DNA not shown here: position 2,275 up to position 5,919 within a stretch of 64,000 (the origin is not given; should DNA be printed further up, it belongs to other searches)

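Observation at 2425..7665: S-layer-like operon: giant repeat protein plus two paralogous SlaB-like stalk/anchor proteins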

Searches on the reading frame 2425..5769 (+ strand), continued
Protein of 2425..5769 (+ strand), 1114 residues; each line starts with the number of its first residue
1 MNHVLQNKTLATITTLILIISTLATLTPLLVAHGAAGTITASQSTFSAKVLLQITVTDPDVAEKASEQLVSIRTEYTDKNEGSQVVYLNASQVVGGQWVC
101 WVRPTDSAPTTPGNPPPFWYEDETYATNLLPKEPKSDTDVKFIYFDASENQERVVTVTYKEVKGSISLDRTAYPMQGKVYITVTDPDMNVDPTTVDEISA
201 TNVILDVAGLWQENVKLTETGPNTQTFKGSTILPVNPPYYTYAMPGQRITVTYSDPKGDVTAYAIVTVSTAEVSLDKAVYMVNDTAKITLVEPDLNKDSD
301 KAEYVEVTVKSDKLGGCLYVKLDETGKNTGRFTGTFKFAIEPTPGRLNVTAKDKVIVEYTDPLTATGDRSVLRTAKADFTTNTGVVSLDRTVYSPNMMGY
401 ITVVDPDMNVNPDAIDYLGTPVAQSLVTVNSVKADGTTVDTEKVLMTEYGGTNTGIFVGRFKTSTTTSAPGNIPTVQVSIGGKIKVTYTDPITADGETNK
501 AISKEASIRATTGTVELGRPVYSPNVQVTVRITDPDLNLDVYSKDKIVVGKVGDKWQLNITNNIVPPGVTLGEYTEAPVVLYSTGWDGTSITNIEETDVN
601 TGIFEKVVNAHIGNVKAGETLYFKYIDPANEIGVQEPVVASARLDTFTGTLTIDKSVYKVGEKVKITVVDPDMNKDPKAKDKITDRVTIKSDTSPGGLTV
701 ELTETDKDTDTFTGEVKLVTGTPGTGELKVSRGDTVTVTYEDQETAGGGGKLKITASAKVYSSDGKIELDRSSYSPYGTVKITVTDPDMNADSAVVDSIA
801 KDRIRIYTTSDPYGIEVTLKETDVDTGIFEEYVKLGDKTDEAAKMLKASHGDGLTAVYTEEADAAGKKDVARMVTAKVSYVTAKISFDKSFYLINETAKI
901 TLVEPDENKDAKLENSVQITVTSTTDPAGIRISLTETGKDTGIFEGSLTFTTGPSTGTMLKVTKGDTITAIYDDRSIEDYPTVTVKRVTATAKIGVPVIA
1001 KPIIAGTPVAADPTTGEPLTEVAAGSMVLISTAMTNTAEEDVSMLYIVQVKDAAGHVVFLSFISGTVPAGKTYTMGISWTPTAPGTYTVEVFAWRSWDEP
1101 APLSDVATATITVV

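Call 24: find_related_loci(query=A3, collection=genome_contigs, flank=6000)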
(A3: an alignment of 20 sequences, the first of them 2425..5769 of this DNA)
Query A3 (1114 aa) in genome_contigs; peptide patterns used: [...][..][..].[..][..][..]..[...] (x = any residue, [..] = any of these).
41 stretches matched a pattern; 21 encode a relative of the query (tblastn E <= 1e-3); 21 distinct loci.
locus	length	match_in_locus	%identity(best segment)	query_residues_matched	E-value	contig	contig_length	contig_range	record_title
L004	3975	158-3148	41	140-1114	2e-180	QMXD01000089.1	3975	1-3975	MAG: Candidatus Hecatellales archaeon isolate B76_G16 B76_Guay16_scaffold_27774, whole genome shotgun sequence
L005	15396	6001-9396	40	3-1112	0e+0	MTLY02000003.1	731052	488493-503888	MAG: Candidatus Hecatella orcuttiae isolate JdFR-11 NRA7_48_8_length_731052_cov_237, whole genome shotgun sequence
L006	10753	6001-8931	35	37-1113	4e-135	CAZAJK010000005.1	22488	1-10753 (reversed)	MAG TPA_asm: uncultured Candidatus Bathyarchaeia archaeon isolate SRP141552_co1_237 genome assembly, contig: NODE_878_le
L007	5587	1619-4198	35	164-1113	1e-122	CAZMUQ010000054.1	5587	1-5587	MAG TPA_asm: uncultured Candidatus Bathyarchaeia archaeon isolate binchicken_co184_348 genome assembly, contig: NODE_311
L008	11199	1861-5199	51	1-1103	0e+0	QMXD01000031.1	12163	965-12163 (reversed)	MAG: Candidatus Hecatellales archaeon isolate B76_G16 B76_Guay16_scaffold_03564, whole genome shotgun sequence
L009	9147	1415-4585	29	37-1113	8e-75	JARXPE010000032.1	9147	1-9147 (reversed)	MAG: Thermoproteota archaeon isolate JZ-2_bin_200 JZ-2.bins.200.final_scaffold_32, whole genome shotgun sequence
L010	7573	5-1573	34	125-1113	8e-57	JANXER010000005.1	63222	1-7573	MAG: Candidatus Methanomethyliaceae archaeon isolate SKYB85 NODE_5_length_63222_cov_4.441840, whole genome shotgun seque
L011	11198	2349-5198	27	158-1113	7e-57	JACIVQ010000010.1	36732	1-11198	MAG: Candidatus Methanomethylicales archaeon isolate MAG-3 Methanomethyliales_A3_bin1_Scaffold_10, whole genome shotgun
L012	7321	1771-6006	30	154-1114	9e-57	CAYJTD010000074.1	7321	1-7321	MAG TPA_asm: uncultured Nitrosopumilales archaeon isolate ERP125453_co1_312 genome assembly, contig: NODE_12815_length_7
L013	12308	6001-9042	28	151-1114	5e-54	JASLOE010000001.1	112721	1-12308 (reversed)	MAG: Nitrososphaerales archaeon isolate Arabian11_MAG_28 NODE_1_length_112721_cov_6.086538, whole genome shotgun sequenc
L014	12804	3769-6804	28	37-1074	5e-60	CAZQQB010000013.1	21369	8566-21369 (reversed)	MAG TPA_asm: uncultured Nitrososphaerota archaeon isolate binchicken_co40_19 genome assembly, contig: NODE_1517_length_2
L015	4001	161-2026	29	52-1113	3e-47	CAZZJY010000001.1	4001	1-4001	MAG TPA_asm: uncultured Nitrososphaerota archaeon isolate binchicken_co25_125 genome assembly, contig: k141_54628, whole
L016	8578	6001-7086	33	166-1114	1e-46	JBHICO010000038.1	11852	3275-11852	MAG: Nitrososphaerales archaeon isolate bea2_sp1_bin.4 NODE_430_length_11852_cov_4.798254, whole genome shotgun sequence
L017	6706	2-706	39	166-1113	3e-36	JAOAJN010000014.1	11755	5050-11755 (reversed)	MAG: Candidatus Methanomethyliaceae archaeon isolate SKW203 NODE_14_length_11755_cov_10.042901, whole genome shotgun seq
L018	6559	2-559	41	812-1113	3e-29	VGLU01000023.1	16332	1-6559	MAG: Candidatus Methanomethylicota archaeon isolate M_DeepCast_400m_m2_128 M_DeepCast_400m_m2_128_Ga0194112_10005911, wh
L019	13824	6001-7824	39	132-1113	2e-102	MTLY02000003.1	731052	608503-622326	MAG: Candidatus Hecatella orcuttiae isolate JdFR-11 NRA7_48_8_length_731052_cov_237, whole genome shotgun sequence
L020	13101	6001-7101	29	159-1113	3e-26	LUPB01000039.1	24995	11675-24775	MAG: Nitrosopelagicus sp. REDSEA-S31_B2 scaffold39, whole genome shotgun sequence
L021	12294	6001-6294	43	1006-1113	2e-18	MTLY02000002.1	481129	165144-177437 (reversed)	MAG: Candidatus Hecatella orcuttiae isolate JdFR-11 NRA7_48_15_length_481129_cov_239, whole genome shotgun sequence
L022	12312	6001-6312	37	997-1101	1e-14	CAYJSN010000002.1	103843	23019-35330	MAG TPA_asm: uncultured Nitrosopumilales archaeon isolate ERP125453_co1_176 genome assembly, contig: NODE_95_length_1038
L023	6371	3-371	38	989-1113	1e-12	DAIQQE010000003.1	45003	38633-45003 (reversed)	MAG TPA_asm: Candidatus Nezhaarchaeales archaeon isolate CTOTU25735 NODE_38_length_45003_cov_10.331116, whole genome sho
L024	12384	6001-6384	30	967-1104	5e-10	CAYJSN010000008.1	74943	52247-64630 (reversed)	MAG TPA_asm: uncultured Nitrosopumilales archaeon isolate ERP125453_co1_176 genome assembly, contig: NODE_190_length_749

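Call 29: search_protein_families(library=ncbifam, proteins=[L001:5263-5960:+, L010:1579-2178:+, L011:5218-5817:+, L023:389-988:+, L013:9058-9657:+, L018:578-1177:+, L005:9425-9844:+], max_evalue=1)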
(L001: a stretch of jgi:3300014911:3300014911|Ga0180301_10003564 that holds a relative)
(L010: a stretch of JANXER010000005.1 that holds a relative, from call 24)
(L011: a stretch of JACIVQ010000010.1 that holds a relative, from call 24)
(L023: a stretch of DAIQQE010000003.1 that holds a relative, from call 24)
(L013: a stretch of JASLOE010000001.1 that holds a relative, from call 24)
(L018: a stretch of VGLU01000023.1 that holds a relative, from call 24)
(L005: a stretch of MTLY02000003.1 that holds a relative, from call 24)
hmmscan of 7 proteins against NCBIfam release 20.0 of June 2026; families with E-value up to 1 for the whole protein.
L001:5263-5960:+ (232 aa): 3 families
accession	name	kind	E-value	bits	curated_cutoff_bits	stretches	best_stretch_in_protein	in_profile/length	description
NF040788.1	S-lay_SlaB_Mtsph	equivalog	1.4e-08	34.1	700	1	13-87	7-82/416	S-layer protein SlaB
NF033510.3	Ca_tandemer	repeat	1.2e-05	25.6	50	2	118-209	3-95/96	Ca2+-stabilized repeat-containing adhesin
NF040680.1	chromo_anti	equivalog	0.33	10.8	86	0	143-176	22-55/133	enediyne antibiotic chromoprotein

L010:1579-2178:+ (200 aa): 5 families
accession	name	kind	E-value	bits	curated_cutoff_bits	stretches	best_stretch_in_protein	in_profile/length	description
NF040788.1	S-lay_SlaB_Mtsph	equivalog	8.6e-20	71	700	1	9-183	5-184/416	S-layer protein SlaB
NF052345.1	S_layer_anammox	exception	5.6e-05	20.7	1400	1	105-196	1297-1393/1596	Kustd1514 family S-layer glycoprotein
TIGR04056.1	OMP_RagA_SusC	subfamily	0.0074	14.6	368.25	1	121-183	2-64/981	SusC/RagA family TonB-linked outer membrane protein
NF052230.1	T9SS_PorE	exception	0.016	13.5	600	1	120-181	423-489/648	PorE family type IX secretion system protein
TIGR02422.1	protocat_beta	equivalog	0.17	11.5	296.4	1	115-143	56-84/220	protocatechuate 3,4-dioxygenase subunit beta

L011:5218-5817:+ (200 aa): 7 families
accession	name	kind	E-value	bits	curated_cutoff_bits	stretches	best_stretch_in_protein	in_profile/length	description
NF040788.1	S-lay_SlaB_Mtsph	equivalog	3.6e-21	75.6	700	1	8-182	5-182/416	S-layer protein SlaB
TIGR04056.1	OMP_RagA_SusC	subfamily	3.1e-06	25.8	368.25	1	122-182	2-62/981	SusC/RagA family TonB-linked outer membrane protein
TIGR04183.1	Por_Secre_tail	domain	0.00065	19.6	23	1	47-118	13-72/72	T9SS type A sorting domain-containing protein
TIGR02422.1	protocat_beta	equivalog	0.047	13.4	296.4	1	112-145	52-85/220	protocatechuate 3,4-dioxygenase subunit beta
NF052230.1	T9SS_PorE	exception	0.06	11.6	600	1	121-183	423-490/648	PorE family type IX secretion system protein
NF047414.1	BRANT_His_rich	hypoth_equivalog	0.068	14.2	44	1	14-38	10-34/62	His-rich protein BRANT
TIGR02439.1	catechol_proteo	equivalog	0.13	11.2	392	1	85-194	94-202/285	catechol 1,2-dioxygenase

L023:389-988:+ (200 aa): 5 families
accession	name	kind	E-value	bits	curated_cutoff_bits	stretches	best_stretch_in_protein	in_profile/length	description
NF040788.1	S-lay_SlaB_Mtsph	equivalog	1.9e-20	73.2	700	1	10-180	8-177/416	S-layer protein SlaB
NF052345.1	S_layer_anammox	exception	0.00019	18.9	1400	1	124-198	1314-1392/1596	Kustd1514 family S-layer glycoprotein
TIGR04056.1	OMP_RagA_SusC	subfamily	0.00024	19.6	368.25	1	127-184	5-62/981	SusC/RagA family TonB-linked outer membrane protein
TIGR02439.1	catechol_proteo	equivalog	0.044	12.7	392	1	123-194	129-200/285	catechol 1,2-dioxygenase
TIGR02422.1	protocat_beta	equivalog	0.13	12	296.4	0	113-147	51-85/220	protocatechuate 3,4-dioxygenase subunit beta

L013:9058-9657:+ (200 aa): 5 families
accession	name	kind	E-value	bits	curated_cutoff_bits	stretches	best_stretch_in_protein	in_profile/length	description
NF040788.1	S-lay_SlaB_Mtsph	equivalog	5.7e-12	45.2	700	1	16-111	5-103/416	S-layer protein SlaB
NF058648.1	ECF_sub_HI1622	equivalog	0.0014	18.6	100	1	59-170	40-132/180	NikL family nickel/cobalt ECF transporter subunit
NF009465.0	PRK12826.1-1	equivalog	0.02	14.3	526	1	29-62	241-275/277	SDR family oxidoreductase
NF041484.1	membrane_YmiC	equivalog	0.24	11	42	1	84-93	12-21/30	small membrane protein YmiC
TIGR04216.1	halo_surf_glyco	exception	0.89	7.7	400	0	43-185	631-761/784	HVO_2072 family ArtA-dependent S-layer glycoprotein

L018:578-1177:+ (200 aa): 4 families
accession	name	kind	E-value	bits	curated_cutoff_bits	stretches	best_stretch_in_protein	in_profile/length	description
NF040788.1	S-lay_SlaB_Mtsph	equivalog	3.6e-17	62.4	700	1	11-183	9-182/416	S-layer protein SlaB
NF052487.1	EndoDexBT3087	equivalog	0.00061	18.2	730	1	21-93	34-100/589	endo-dextranase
TIGR04056.1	OMP_RagA_SusC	subfamily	0.00068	18.1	368.25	1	123-184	2-63/981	SusC/RagA family TonB-linked outer membrane protein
TIGR02439.1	catechol_proteo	equivalog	0.067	12.2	392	1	74-169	82-172/285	catechol 1,2-dioxygenase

L005:9425-9844:+ (140 aa): 2 families
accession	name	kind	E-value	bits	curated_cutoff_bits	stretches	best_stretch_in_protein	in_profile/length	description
NF040788.1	S-lay_SlaB_Mtsph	equivalog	1.6e-12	47.1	700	1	11-119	7-117/416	S-layer protein SlaB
NF011734.0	PRK15187.1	equivalog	0.0083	15.8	247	1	34-119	98-178/180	fimbrial protein BcfA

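Call 55: predict_structure(alignment_id=A5)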
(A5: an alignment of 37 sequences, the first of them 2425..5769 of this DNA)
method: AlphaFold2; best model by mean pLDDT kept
length: 1114 residues; sequences in the alignment: 37
mean_pLDDT: 87.8   pTM: 0.52
mean pLDDT of the five models: 87.8, 87.5, 86.9, 86.5, 86.1
residues with pLDDT >= 90: 638; 70-90: 404; 50-70: 52; < 50: 20
segments of 3 or more residues with pLDDT < 50: 1-8, 26-33, 237-239
pLDDT, mean of each block of 10 residues (from residue 1): 44 71 48 67 90 90 59 94 92 82 78 74 71 92 88 94 94 92 93 90 88 92 93 67 79 92 93 96 93 93 95 84 94 94 89 93 88 95 93 90 92 84 88 80 92 91 89 89 93 89 93 92 89 92 89 91 71 92 88 92 87 77 93 90 91 92 94 90 94 91 93 94 90 92 83 92 90 86 90 84 93 93 91 91 90 93 83 92 91 89 85 85 93 88 92 90 92 86 85 73 91 88 91 88 92 93 89 92 93 87 92 91
secondary structure, 60 per line:
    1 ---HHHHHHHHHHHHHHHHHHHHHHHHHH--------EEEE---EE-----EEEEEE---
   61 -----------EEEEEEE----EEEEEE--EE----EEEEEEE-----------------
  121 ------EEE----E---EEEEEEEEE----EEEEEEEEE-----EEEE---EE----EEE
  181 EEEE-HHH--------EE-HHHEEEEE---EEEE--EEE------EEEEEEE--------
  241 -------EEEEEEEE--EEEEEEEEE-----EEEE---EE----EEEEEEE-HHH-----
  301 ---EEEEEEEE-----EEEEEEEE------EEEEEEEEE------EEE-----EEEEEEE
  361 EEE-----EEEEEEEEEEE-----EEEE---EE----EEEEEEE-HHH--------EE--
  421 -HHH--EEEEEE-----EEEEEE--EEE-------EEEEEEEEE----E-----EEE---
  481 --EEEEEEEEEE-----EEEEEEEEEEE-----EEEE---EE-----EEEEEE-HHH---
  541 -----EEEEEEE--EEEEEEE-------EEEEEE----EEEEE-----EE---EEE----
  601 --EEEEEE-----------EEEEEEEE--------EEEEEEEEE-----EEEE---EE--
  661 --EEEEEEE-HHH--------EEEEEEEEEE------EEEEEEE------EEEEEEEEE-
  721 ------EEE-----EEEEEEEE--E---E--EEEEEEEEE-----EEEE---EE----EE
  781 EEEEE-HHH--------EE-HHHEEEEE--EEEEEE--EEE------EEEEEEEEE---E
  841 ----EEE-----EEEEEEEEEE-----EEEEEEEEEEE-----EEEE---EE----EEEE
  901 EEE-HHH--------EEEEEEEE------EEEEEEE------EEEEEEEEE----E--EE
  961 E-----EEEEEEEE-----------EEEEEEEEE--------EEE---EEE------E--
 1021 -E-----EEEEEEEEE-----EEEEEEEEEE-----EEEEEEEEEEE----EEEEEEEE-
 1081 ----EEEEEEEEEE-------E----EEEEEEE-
elements in order (helices of 4 or more, strands of 3 or more residues): H4-29 E38-41 E52-57 E72-78 E83-88 E97-103 E127-129 E138-146 E151-159 E165-168 E178-184 E203-207 E211-214 E217-219 E226-232 E248-255 E258-266 E272-275 E285-291 E304-311 E317-324 E331-339 E346-348 E354-363 E369-379 E385-388 E398-404 E427-432 E438-443 E446-448 E456-464 E475-477 E483-492 E498-508 E514-517 E528-533 E546-552 E555-561 E569-574 E579-583 E594-596 E603-608 E620-627 E636-644 E650-653 E663-669 E682-691 E698-704 E711-719 E727-729 E735-742 E752-760 E766-769 E779-785 E804-808 E811-816 E819-821 E828-836 E845-847 E853-862 E868-878 E884-887 E897-903 E916-923 E930-936 E943-951 E959-961 E967-974 E986-994 E1003-1005 E1009-1011 E1028-1036 E1042-1051 E1057-1067 E1072-1079 E1085-1094 E1107-1113

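Call 59: fold_search(model_id=the predicted structure, library=pdb)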
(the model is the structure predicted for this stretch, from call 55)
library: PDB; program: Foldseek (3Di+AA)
matches with E <= 10: 1896; with E <= 0.001: 310
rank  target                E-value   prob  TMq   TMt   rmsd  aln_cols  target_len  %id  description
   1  8c8m_A                3.1e-55  1.00  0.36  0.26  27.5      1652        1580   16  In vitro structure of the Nitrosopumilus maritimus S-layer - Composite map between two and six-fold symmetrised (released 2024-04-10)
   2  8c8r_A                6.5e-43  1.00  0.27  0.22  29.5      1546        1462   14  In situ structure of the Nitrosopumilus maritimus S-layer - Composite map between C2 and C6 (released 2024-04-17)
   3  8c8l_A                1.2e-37  1.00  0.28  0.24  32.1      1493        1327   13  In vitro structure of the Nitrosopumilus maritimus S-layer - Two-fold symmetry (C2) (released 2024-04-10)
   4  8c8o_A                7.3e-34  1.00  0.27  0.28  33.0      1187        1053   14  In situ structure of the Nitrosopumilus maritimus S-layer - Six-fold symmetry (C6) (released 2024-04-17)
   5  4u48                  7.3e-22  1.00  0.10  0.08  51.0      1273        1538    9  Crystal structure of Salmonella alpha-2-macroglobulin (released 2014-09-17)
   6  5a42                  3.9e-21  1.00  0.13  0.11  50.7      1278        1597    9  Cryo-EM single particle 3D reconstruction of the native conformation of E. coli alpha-2-macroglobulin (ECAM) (released 2015-07-29)
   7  5i5k_B                6.7e-21  1.00  0.13  0.10  53.9      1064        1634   10  Structure of complement C5 in complex with eculizumab (released 2016-03-16)
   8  5i5k_A                7.1e-21  1.00  0.14  0.10  53.9      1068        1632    9  Structure of complement C5 in complex with eculizumab (released 2016-03-16)
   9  4u4j                  1.5e-20  1.00  0.11  0.08  51.1      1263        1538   10  Crystal structure of Salmonella alpha-2-macroglobulin mutant Y1175G (released 2014-09-17)
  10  3pvm_A                4.4e-19  1.00  0.13  0.10  54.0      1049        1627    9  Structure of Complement C5 in Complex with CVF (released 2011-01-19)
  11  4e0s_A                9.3e-19  1.00  0.15  0.11  54.6       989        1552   10  Crystal Structure of C5b-6 (released 2012-04-18)
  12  3prx_A                1.8e-18  1.00  0.13  0.10  53.7      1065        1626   10  Structure of Complement C5 in Complex with CVF and SSL7 (released 2011-01-19)
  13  9u61_E                2.0e-18  1.00  0.14  0.11  53.7       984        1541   11  CP/MBL pathways C3 convertase C4b2a and C3 complex (released 2026-01-14)
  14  9u60_E                2.1e-18  1.00  0.13  0.11  54.2      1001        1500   11  C3 convertases zymogen C4b2 in loading state (released 2026-01-14)
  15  7som_D                2.1e-18  1.00  0.12  0.10  43.6      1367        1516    9  Ciliary C2 central pair apparatus isolated from Chlamydomonas reinhardtii (released 2022-04-13)
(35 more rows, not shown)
